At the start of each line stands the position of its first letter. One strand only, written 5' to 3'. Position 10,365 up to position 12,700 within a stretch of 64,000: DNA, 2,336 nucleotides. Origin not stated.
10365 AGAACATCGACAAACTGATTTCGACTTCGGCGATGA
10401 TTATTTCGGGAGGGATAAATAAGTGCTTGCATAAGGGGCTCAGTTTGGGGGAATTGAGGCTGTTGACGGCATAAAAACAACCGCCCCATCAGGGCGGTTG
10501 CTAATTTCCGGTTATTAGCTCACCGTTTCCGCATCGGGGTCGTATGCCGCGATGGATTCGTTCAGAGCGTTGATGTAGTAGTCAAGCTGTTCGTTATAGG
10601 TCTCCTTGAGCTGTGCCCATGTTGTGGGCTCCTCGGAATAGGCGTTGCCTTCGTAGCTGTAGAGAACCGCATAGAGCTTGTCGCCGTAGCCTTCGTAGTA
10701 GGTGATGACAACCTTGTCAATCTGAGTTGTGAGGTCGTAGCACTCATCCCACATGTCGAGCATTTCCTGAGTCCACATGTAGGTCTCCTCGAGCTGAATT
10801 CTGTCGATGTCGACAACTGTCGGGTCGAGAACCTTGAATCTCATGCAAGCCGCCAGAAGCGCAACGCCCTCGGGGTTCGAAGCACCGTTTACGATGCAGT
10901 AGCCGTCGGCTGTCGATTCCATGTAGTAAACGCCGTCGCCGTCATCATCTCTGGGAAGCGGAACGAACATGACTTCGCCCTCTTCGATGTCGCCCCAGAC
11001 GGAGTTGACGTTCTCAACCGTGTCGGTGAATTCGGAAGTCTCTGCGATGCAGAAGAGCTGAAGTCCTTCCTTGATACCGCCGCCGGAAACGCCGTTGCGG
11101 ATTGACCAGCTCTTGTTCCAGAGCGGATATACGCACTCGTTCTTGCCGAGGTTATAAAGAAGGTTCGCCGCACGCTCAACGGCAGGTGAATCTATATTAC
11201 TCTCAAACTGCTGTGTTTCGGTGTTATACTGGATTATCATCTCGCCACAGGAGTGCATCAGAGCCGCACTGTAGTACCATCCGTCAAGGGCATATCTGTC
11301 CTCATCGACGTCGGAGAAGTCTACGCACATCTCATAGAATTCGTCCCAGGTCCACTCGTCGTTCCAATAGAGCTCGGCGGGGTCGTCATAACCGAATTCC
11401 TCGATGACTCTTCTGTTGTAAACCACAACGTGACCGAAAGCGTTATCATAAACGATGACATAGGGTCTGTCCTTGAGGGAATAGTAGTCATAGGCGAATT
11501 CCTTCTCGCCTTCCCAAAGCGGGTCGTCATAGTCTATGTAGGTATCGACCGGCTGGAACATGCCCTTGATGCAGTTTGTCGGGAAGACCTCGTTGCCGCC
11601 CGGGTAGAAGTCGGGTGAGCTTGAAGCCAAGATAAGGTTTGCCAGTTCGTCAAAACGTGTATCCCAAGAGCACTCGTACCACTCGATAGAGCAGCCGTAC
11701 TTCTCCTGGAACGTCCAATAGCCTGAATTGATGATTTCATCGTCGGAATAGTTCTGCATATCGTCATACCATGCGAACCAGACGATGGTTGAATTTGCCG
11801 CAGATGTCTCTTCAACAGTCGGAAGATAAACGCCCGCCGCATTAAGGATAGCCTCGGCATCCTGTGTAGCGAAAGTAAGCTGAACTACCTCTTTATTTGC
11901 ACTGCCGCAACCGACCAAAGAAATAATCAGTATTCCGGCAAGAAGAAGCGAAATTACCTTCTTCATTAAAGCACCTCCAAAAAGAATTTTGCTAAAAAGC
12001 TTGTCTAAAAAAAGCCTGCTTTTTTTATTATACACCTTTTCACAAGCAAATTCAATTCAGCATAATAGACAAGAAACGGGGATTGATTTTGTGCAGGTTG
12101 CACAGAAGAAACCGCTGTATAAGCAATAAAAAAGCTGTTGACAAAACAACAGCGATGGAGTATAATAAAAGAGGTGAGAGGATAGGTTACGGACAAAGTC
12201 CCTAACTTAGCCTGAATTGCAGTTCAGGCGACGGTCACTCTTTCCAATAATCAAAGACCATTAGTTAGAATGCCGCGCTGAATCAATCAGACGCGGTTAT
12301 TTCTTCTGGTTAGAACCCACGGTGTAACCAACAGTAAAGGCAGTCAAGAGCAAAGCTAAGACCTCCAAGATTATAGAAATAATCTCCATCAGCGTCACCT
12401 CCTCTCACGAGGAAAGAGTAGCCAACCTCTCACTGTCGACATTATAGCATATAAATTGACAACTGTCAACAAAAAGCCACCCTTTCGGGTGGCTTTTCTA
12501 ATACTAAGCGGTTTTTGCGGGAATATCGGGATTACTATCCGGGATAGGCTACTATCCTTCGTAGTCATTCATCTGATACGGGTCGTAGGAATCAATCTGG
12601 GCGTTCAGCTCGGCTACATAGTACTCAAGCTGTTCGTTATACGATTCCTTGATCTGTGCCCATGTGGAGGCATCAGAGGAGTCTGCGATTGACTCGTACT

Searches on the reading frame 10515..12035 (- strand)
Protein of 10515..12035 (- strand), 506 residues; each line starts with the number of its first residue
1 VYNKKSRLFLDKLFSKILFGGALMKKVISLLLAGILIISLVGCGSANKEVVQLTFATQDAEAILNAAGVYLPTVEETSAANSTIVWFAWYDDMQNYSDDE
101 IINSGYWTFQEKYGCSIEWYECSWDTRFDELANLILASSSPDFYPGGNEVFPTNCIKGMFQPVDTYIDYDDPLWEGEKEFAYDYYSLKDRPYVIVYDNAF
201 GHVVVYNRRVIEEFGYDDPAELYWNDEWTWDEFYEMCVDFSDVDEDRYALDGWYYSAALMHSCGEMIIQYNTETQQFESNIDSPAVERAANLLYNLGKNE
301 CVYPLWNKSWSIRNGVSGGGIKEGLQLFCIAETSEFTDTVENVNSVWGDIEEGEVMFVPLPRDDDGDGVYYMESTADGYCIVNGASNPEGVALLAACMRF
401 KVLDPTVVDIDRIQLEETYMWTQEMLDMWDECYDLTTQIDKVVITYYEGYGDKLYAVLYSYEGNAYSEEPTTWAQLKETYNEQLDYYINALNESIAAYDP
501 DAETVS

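Call 37: search_protein_families(library=pfam, proteins=[window:10515-12035:-], max_evalue=0.001)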
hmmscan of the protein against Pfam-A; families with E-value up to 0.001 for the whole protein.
window:10515-12035:- (506 aa): 1 family
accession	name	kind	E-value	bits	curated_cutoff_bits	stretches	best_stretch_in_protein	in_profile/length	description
PF01547.30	SBP_bac_1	-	4.7e-07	30.5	26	1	109-264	17-173/307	Bacterial extracellular solute-binding protein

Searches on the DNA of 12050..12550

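Call 45: search_rna_families(source=window, start=12050, end=12550, threshold=evalue, max_evalue=10)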
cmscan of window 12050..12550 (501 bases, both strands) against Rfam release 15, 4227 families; matches with E-value up to 10: 10.
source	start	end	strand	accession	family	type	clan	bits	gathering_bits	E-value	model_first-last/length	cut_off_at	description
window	12450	12502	+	RF01859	Phe_leader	Cis-reg; leader;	-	28.5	55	0.0098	1-125/125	no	Phenylalanine leader peptide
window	12441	12496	+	RF02844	RefA9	Gene; antisense;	-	24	49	0.2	1-64/64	no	Enterococcus sRNA A9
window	12468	12527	-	RF00106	RNAI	Gene; antisense;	-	21.4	47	0.11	1-102/102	no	RNAI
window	12467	12542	-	RF01859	Phe_leader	Cis-reg; leader;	-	19.1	55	1.2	1-125/125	no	Phenylalanine leader peptide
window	12461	12534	-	RF02075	STnc230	Gene; sRNA;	-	18.1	50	5.1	1-83/83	no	Enterobacterial sRNA STnc230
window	12473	12497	+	RF00106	RNAI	Gene; antisense;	-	17.9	47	0.68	74-98/102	no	RNAI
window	12310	12456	-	RF01492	rli28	Gene; sRNA;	-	17.6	45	7.4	1-186/186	no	Listeria sRNA rli28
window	12477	12489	-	RF00500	TCV_H5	Cis-reg;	-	14.1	70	7.7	17-29/45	no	Turnip crinkle virus (TCV) repressor of minus strand synthesis H5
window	12472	12525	+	RF02968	DUF3800-IX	Gene; sRNA;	-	13.6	36.8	7.3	13-52/67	no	DUF3800-IX RNA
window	12082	12153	+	RF00195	RsmY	Gene; sRNA;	CL00106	12.9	57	0.9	1-121/121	no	RsmY RNA family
